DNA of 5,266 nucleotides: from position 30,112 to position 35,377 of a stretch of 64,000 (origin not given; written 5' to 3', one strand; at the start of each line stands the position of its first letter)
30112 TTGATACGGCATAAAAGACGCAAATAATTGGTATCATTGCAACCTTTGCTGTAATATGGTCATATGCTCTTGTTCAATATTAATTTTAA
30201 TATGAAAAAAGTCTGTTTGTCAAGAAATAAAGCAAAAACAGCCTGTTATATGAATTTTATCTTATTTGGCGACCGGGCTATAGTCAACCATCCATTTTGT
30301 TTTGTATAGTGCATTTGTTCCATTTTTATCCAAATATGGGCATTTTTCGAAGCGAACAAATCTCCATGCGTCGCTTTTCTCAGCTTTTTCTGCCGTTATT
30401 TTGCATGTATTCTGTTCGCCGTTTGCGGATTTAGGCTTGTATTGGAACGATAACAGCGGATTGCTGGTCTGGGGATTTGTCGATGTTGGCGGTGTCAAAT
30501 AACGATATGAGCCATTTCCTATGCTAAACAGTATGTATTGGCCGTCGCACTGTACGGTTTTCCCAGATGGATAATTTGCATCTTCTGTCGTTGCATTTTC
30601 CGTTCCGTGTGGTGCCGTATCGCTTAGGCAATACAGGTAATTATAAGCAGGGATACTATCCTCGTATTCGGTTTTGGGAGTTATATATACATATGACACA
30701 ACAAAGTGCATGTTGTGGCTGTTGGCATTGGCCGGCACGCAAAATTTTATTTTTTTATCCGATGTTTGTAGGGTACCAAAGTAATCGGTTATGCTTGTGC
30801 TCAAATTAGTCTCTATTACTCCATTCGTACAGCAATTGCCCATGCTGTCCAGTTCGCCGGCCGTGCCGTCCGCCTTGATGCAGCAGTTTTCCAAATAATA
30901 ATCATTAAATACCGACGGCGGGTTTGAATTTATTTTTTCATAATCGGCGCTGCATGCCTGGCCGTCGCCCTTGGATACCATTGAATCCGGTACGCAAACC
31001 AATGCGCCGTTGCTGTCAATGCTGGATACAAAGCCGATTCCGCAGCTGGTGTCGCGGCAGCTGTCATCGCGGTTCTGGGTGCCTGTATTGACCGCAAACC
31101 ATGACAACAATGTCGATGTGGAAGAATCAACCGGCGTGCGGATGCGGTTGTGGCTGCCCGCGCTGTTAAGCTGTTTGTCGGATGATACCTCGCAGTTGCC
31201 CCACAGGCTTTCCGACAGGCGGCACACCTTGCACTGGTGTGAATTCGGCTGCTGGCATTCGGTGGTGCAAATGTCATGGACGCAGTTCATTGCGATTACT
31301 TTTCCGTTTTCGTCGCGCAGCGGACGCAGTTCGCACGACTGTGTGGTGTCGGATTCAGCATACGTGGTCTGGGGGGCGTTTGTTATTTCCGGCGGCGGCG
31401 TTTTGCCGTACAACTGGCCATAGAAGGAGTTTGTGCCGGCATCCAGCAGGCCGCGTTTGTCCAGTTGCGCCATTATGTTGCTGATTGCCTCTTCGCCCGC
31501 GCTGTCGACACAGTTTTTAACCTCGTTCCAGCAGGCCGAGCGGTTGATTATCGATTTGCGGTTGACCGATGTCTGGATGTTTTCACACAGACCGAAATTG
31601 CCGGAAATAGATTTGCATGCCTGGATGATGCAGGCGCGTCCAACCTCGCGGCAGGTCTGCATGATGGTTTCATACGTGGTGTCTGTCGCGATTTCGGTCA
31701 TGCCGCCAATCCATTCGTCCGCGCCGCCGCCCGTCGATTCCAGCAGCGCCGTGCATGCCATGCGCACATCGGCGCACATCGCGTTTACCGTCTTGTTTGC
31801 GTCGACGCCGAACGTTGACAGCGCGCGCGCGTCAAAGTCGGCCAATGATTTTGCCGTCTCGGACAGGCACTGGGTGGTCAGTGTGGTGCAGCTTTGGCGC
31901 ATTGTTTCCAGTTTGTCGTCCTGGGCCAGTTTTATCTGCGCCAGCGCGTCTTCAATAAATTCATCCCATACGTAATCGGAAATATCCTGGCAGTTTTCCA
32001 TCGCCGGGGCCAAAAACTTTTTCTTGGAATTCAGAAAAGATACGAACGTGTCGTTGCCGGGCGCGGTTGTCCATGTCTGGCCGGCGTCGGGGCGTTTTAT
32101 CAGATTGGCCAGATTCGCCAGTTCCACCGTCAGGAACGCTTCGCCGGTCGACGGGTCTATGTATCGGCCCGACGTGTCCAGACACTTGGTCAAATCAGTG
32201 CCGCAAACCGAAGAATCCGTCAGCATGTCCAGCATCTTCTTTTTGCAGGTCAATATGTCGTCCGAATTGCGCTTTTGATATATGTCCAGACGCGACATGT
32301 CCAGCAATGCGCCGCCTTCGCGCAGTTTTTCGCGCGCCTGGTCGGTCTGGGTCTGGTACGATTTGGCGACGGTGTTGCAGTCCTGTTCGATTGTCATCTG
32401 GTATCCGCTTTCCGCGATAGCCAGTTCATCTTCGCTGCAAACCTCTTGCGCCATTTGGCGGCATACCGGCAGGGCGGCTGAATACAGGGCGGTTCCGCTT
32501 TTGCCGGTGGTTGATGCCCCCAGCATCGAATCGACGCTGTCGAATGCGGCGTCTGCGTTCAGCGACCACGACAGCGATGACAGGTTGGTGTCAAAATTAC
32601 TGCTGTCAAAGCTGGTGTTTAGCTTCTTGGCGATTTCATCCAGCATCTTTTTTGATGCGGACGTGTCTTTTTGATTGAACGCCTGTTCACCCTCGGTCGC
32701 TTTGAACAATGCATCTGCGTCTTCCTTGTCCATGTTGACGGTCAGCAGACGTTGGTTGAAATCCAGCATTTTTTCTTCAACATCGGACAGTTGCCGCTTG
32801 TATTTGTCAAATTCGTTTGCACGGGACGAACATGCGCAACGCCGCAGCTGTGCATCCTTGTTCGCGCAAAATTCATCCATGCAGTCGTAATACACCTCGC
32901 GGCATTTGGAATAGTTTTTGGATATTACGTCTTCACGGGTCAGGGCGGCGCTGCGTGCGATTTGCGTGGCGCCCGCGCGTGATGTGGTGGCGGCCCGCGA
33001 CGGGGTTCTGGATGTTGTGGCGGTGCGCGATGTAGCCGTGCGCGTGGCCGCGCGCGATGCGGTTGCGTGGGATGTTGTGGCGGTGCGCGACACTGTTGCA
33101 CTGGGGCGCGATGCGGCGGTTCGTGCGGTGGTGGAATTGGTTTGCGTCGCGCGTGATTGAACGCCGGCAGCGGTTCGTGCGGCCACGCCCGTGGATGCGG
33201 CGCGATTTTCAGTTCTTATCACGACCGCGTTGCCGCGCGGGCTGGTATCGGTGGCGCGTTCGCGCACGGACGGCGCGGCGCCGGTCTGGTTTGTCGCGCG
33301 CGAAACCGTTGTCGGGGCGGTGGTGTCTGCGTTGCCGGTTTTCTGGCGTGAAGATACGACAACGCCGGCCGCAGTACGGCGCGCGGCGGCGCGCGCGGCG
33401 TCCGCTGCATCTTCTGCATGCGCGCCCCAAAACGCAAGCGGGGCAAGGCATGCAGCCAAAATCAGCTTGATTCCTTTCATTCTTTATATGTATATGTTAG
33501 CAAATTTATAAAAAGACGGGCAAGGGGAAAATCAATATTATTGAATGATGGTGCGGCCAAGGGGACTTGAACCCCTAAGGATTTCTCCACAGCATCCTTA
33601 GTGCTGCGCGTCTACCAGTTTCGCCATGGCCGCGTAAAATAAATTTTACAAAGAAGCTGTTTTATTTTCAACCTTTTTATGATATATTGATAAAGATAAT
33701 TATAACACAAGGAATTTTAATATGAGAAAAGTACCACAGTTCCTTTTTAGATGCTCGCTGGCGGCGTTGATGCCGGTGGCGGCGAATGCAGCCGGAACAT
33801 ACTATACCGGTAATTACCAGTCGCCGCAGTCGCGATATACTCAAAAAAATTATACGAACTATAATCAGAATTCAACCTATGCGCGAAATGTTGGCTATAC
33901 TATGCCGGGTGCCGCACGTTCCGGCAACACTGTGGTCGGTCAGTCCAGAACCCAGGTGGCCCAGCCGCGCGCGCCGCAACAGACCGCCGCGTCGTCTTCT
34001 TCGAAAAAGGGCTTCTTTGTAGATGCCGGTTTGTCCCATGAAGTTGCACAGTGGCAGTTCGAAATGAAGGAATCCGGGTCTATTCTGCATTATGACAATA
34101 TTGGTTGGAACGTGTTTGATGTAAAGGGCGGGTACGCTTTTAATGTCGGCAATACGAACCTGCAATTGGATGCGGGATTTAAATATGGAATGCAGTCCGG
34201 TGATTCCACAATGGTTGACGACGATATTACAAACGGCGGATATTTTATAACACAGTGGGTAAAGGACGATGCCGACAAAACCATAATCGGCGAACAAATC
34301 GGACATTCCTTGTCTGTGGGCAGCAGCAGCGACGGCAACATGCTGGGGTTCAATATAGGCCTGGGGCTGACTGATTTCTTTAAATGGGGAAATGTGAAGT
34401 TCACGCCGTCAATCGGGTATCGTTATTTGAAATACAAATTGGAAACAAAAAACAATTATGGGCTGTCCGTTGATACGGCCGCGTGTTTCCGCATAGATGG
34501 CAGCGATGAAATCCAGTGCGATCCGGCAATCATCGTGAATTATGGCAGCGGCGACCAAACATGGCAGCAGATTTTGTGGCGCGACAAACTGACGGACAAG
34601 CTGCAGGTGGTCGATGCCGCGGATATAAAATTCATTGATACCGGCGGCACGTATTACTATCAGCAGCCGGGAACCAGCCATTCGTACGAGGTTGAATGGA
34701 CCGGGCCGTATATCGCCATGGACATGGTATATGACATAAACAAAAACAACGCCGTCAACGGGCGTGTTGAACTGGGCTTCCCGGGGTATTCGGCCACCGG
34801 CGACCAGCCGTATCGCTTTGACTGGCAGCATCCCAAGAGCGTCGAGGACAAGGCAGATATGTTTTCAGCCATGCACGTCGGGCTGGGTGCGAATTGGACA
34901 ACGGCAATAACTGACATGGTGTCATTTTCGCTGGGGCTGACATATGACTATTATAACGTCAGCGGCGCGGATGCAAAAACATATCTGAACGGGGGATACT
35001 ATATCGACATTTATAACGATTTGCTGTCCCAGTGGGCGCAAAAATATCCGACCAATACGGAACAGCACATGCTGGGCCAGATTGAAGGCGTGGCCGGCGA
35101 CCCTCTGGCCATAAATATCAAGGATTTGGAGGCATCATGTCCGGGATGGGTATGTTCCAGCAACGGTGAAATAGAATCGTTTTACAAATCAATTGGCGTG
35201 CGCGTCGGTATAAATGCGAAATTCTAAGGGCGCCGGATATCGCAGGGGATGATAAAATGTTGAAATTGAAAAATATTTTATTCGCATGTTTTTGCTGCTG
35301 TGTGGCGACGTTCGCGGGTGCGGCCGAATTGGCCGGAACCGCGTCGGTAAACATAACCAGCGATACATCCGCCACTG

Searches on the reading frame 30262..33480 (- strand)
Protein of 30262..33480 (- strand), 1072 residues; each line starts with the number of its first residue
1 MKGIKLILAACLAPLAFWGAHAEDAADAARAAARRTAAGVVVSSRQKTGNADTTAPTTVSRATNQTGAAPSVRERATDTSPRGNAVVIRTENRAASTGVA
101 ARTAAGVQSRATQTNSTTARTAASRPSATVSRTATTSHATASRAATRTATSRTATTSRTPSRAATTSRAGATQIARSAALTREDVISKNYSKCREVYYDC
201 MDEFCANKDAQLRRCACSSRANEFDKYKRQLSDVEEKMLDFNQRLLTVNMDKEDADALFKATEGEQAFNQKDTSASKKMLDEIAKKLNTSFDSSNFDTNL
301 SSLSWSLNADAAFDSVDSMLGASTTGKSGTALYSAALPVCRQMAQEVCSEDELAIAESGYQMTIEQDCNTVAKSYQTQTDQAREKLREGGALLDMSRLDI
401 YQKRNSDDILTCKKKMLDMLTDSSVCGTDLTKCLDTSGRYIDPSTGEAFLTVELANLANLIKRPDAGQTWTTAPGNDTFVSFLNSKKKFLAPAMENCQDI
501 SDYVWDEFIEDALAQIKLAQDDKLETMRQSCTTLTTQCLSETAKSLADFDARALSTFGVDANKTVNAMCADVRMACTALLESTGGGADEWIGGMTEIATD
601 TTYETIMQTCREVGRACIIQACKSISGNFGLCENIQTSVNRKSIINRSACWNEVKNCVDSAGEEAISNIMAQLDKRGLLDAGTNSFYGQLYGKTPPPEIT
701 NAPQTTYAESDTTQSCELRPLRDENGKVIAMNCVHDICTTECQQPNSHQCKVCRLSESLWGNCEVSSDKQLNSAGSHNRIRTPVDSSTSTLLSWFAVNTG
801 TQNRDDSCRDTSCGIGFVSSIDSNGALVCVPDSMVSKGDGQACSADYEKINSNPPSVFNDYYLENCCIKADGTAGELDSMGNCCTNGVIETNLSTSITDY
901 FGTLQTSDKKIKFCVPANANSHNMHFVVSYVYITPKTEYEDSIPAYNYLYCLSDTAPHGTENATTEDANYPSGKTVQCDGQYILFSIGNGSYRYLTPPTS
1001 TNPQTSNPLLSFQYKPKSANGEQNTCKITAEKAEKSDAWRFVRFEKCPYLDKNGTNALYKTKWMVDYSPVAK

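Call 4: search_protein_families(library=pfam, proteins=[window:30262-33480:-], max_evalue=1)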
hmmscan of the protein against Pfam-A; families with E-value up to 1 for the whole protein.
window:30262-33480:- (1072 aa): 0 families

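Call 5: search_protein_families(library=ncbifam, proteins=[window:30262-33480:-], max_evalue=1)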
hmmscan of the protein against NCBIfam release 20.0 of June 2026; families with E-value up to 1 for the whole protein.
window:30262-33480:- (1072 aa): 0 families

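Call 22: find_homologous_proteins(query=window:30262-33480:-)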
Query window:30262-33480:- (1072 aa): 942 proteins with E <= 0.001 among 8000 candidates; the best 120 are listed.
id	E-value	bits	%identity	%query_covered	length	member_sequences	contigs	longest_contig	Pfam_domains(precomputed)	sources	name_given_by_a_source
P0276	0.0e+0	2204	93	99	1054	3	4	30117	-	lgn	-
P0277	0.0e+0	1230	61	93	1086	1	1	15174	-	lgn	-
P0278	0.0e+0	1193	59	94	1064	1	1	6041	-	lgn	-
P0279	0.0e+0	1172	58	93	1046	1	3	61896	-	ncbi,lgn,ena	-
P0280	0.0e+0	1165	58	95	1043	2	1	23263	-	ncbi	-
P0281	0.0e+0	1163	58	97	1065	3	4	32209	-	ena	-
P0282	0.0e+0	1153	59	92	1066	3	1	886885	-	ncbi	-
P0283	0.0e+0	1146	57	96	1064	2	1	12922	-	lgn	-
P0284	0.0e+0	1138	58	94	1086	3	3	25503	-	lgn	-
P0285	0.0e+0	1114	56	93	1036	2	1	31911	-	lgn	-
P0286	0.0e+0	1087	56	92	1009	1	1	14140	-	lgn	-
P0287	0.0e+0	1072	55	94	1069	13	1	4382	-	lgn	-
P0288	0.0e+0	1065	54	93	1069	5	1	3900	-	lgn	-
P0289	0.0e+0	1050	52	100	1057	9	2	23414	-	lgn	-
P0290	0.0e+0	1048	55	93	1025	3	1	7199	-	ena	-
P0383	1.8e-290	985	53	93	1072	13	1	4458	-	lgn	-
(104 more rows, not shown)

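Call 44: search_protein_families(library=pfam, alignment_id=A3, max_evalue=0.001)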
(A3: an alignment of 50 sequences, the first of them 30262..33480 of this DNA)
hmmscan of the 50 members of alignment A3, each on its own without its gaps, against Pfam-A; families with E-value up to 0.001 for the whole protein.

A. member 1, window:30262-33480:- (1072 aa): 0 families

B. families by the number of members that match (of 50 scanned): 0 families
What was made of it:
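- On Any Pfam-A / NCBIfam family: 50 diverse family members against Pfam at E<=0.001: none (call 44).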

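Call 51: find_encoding_contigs(protein=P0282, flank=10000, max_places=1)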
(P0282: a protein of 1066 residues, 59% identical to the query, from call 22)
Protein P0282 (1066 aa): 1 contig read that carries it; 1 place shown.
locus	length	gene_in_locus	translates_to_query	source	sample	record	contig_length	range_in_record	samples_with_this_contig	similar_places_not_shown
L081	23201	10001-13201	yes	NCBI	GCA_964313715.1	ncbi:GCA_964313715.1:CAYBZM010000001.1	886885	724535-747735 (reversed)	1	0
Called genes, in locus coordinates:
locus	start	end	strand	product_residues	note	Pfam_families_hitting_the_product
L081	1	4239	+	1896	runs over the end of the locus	PF11974:bMG3, PF01835:MG2, PF07703:A2M_BRD, PF00207:A2M (weak), PF17973:bMG10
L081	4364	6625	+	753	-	PF00912:Transgly, PF00905:Transpeptidase, PF06832:BiPBP_C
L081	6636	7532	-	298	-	PF11276:DUF3078 (weak)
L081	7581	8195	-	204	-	-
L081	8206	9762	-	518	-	PF17251:Pom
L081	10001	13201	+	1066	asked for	-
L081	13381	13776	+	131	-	-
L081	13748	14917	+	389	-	-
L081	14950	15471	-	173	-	PF01195:Pept_tRNA_hydro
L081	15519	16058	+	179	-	-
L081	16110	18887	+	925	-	PF02739:5_3_exonuc_N, PF01367:5_3_exonuc, PF01612:DNA_pol_A_exo1, PF00476:DNA_pol_A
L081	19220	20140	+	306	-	-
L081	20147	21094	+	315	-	PF04991:LicD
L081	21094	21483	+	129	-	PF01467:CTP_transf_like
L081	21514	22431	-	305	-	-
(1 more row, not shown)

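Call 70: find_encoding_contigs(protein=P0276, flank=10000, max_places=2)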
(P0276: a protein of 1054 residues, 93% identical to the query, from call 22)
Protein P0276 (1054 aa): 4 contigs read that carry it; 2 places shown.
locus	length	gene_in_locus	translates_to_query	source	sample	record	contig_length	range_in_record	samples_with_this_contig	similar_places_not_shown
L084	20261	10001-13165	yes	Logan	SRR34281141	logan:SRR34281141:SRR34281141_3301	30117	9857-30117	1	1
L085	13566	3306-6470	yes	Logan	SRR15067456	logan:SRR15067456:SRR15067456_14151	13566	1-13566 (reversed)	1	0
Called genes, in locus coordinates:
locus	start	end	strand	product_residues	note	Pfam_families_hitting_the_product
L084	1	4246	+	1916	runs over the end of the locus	PF11974:bMG3, PF01835:MG2, PF17972:bMG5 (weak), PF17962:bMG6 (weak), PF07703:A2M_BRD, PF00207:A2M (weak), PF17973:bMG10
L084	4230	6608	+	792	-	PF00912:Transgly, PF00905:Transpeptidase, PF06832:BiPBP_C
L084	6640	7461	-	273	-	-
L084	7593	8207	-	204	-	-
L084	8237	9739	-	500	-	PF17251:Pom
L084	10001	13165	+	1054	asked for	-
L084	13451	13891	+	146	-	-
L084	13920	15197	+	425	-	-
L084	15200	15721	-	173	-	PF01195:Pept_tRNA_hydro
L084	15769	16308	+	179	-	-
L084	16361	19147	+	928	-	PF02739:5_3_exonuc_N, PF01367:5_3_exonuc, PF01612:DNA_pol_A_exo1, PF00476:DNA_pol_A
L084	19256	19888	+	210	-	-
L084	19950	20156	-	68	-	PF01165:Ribosomal_S21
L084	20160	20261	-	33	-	?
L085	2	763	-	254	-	?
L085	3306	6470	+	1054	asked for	-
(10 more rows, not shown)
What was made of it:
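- D synteny is kept (calls 51, 70).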

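Call 77: search_protein_families(library=phrogs, proteins=[window:30262-33480:-], max_evalue=0.1)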
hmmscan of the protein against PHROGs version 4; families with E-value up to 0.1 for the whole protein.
window:30262-33480:- (1072 aa): 0 families

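Call 82: search_solved_structures(query=A3, max_evalue=5)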
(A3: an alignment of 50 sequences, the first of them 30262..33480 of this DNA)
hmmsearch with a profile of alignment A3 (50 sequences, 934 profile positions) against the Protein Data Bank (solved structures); distinct sequences matched with E-value up to 5: 2.
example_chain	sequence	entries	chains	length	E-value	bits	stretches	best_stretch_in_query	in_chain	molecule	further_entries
5mps_a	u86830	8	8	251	0.26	12.6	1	664-761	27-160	Pre-mRNA-splicing factor 18 | Pre-mRNA-splicing factor Prp18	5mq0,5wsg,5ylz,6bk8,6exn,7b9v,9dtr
2oer_A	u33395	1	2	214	2.4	9.5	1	415-459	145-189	Probable transcriptional regulator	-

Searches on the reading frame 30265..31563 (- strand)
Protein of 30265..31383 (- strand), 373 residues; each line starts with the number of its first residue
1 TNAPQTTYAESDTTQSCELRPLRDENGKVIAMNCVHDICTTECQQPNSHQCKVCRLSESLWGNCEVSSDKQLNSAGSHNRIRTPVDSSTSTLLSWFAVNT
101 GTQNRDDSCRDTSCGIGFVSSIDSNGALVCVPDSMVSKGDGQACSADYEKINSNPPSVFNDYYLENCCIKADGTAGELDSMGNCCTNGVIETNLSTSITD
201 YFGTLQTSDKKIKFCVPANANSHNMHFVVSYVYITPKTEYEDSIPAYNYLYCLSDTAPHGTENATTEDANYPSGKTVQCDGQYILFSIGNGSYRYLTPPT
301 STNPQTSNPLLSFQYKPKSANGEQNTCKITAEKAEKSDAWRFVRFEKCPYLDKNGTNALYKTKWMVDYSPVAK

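Call 54: predict_structure(alignment_id=A4)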
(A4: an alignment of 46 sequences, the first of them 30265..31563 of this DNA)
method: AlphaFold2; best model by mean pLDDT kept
length: 433 residues; sequences in the alignment: 46
mean_pLDDT: 81.9   pTM: 0.66
mean pLDDT of the five models: 81.9, 80.7, 78.7, 76.4, 75.8
residues with pLDDT >= 90: 153; 70-90: 200; 50-70: 64; < 50: 16
segments of 3 or more residues with pLDDT < 50: 1-4, 65-71, 363-365
pLDDT, mean of each block of 10 residues (from residue 1): 55 93 97 96 92 91 57 72 82 89 94 97 90 82 93 92 88 76 80 88 88 79 90 92 93 84 83 91 91 77 82 85 56 74 85 73 56 85 80 69 70 62 83 45
secondary structure, 60 per line:
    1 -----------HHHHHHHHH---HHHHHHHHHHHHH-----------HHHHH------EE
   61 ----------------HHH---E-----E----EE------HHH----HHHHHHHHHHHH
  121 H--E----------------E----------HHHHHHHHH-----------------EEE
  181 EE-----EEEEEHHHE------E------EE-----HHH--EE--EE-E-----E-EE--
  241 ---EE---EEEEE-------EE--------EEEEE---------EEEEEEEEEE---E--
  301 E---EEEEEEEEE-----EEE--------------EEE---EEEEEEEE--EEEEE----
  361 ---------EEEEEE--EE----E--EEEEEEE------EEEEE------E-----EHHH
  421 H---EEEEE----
elements in order: H12-20 H24-36 H48-52 H109-121 H152-160 E178-182 E188-192 E249-253 E271-275 E285-294 E305-313 E319-321 E336-338 E342-349 E352-356 E370-375 E387-393 E400-404 H418-421 E425-429

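Call 57: fold_search(model_id=the predicted structure, library=pdb)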
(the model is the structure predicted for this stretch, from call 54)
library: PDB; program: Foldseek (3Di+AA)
matches with E <= 10: 114; with E <= 0.001: 0
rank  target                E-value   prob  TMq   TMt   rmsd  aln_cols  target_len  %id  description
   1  8ghz_A                5.7e-01  0.02  0.07  0.12  22.3       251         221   10  Cryo-EM structure of fish immunogloblin M-Fc (released 2023-11-08)
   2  5zhg                  6.3e-01  0.12  0.08  0.19  15.1       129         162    9  Human group C rotavirus VP8*s recognize type A histo-blood group antigens as ligands (released 2018-04-11)
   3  6r9i                  1.0e+00  0.07  0.10  0.07  18.9       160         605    7  Structure of Saccharomyces cerevisiae apo Pan2 pseudoubiquitin hydrolase-RNA exonuclease (UCH-Exo) module (released 2019-05-22)
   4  9en4_A                1.2e+00  0.06  0.09  0.16  13.9       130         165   12  VP8* domain of the spike protein VP4 from bovine P[3] strain of rotavirus species C (released 2025-08-20)
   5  4ou9_A                1.2e+00  0.04  0.09  0.08  18.6       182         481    5  Crystal structure of apocarotenoid oxygenase in the presence of Triton X-100 (released 2014-03-19)
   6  3aum                  1.4e+00  0.02  0.09  0.13  20.4       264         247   13  Crystal structure of OspA mutant (released 2012-02-15)
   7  4wrn_A                1.4e+00  0.02  0.07  0.05  25.3       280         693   10  Crystal structure of the polymerization region of human uromodulin/Tamm-Horsfall protein (released 2016-01-27)
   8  4lgv_B                1.5e+00  0.03  0.07  0.07  17.3       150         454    9  X-ray crystal structure of Glucose-6-phosphate 1-dehydrogenase from Mycobacterium avium (released 2013-07-24)
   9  4lgv_D                1.5e+00  0.02  0.06  0.06  19.5       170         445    9  X-ray crystal structure of Glucose-6-phosphate 1-dehydrogenase from Mycobacterium avium (released 2013-07-24)
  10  4lgv_A                1.9e+00  0.03  0.07  0.06  17.0       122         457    8  X-ray crystal structure of Glucose-6-phosphate 1-dehydrogenase from Mycobacterium avium (released 2013-07-24)
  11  7dvi                  2.0e+00  0.03  0.08  0.19  17.5       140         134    9  Crystal Structure of AbnU: An exo-specific intermolecular Diels-Alderase (released 2021-08-18)
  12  2fhr                  2.0e+00  0.02  0.09  0.07  20.1       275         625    9  Trypanosoma Rangeli Sialidase In Complex With 2,3- Difluorosialic Acid (Covalent Intermediate) (released 2006-01-17)
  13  3eex_A                2.0e+00  0.01  0.09  0.12  23.8       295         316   10  The crystal structure of OspA mutant (released 2009-09-08)
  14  5z1o_A                2.0e+00  0.01  0.08  0.10  26.4       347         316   11  Crystal structure of an OspA mutant (released 2019-01-02)
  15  6j48                  2.2e+00  0.01  0.08  0.12  19.5       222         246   10  Glycine mutation on single layer beta-sheet of OspAsm1 (released 2019-03-06)
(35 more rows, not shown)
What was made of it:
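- On Any protein of solved structure (PDB): Foldseek of the D C-terminal model: best E 0.57 (call 57).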

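Call 76: search_protein_families(library=pfam, proteins=[window:30265-31383:-], max_evalue=10)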
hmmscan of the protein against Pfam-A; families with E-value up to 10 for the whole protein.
window:30265-31383:- (373 aa): 0 families

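Call 77: search_protein_families(library=phrogs, proteins=[window:30265-31383:-], max_evalue=0.1)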
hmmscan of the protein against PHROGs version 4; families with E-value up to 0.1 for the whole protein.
window:30265-31383:- (373 aa): 0 families

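Call 83: search_solved_structures(query=A4, max_evalue=5)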
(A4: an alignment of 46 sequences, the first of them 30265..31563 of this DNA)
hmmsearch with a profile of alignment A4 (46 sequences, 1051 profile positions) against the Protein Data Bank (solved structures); distinct sequences matched with E-value up to 5: 0.

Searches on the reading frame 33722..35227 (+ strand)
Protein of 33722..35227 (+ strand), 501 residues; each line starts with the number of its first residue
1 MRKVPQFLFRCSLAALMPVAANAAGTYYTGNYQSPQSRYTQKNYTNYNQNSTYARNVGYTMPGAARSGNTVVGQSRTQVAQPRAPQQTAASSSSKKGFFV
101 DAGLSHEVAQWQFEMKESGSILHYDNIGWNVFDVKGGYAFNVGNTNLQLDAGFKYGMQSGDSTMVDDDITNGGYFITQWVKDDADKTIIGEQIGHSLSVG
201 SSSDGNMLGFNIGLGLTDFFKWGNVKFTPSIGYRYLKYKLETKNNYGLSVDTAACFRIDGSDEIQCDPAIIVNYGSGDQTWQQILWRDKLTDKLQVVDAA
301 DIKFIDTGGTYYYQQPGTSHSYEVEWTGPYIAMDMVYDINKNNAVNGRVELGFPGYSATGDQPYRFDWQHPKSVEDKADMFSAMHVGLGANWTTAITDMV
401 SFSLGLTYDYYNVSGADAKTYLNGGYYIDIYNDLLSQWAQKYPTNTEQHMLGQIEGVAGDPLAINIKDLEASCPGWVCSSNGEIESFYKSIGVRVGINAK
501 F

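Call 12: search_protein_families(library=pfam, proteins=[window:33722-35227:+], max_evalue=0.001)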
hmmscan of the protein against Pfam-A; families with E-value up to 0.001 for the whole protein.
window:33722-35227:+ (501 aa): 1 family
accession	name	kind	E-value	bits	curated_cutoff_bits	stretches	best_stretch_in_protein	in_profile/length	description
PF17251.8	Pom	-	1.9e-09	37.7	22.4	1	200-414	90-246/285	Protochlamydia outer membrane protein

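Call 69: search_protein_families(library=ncbifam, proteins=[window:33722-35227:+], max_evalue=0.01)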
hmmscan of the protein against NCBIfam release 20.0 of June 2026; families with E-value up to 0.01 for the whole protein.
window:33722-35227:+ (501 aa): 2 families
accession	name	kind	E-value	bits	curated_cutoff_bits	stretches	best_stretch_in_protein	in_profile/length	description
TIGR04219.1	OMP_w_GlyGly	subfamily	0.0027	17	105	0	193-253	165-224/234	TIGR04219 family outer membrane beta-barrel protein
NF047792.1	CCPGW_fam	equivalog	0.0077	16.2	80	0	470-483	32-45/50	CCPGW family putative bacteriocin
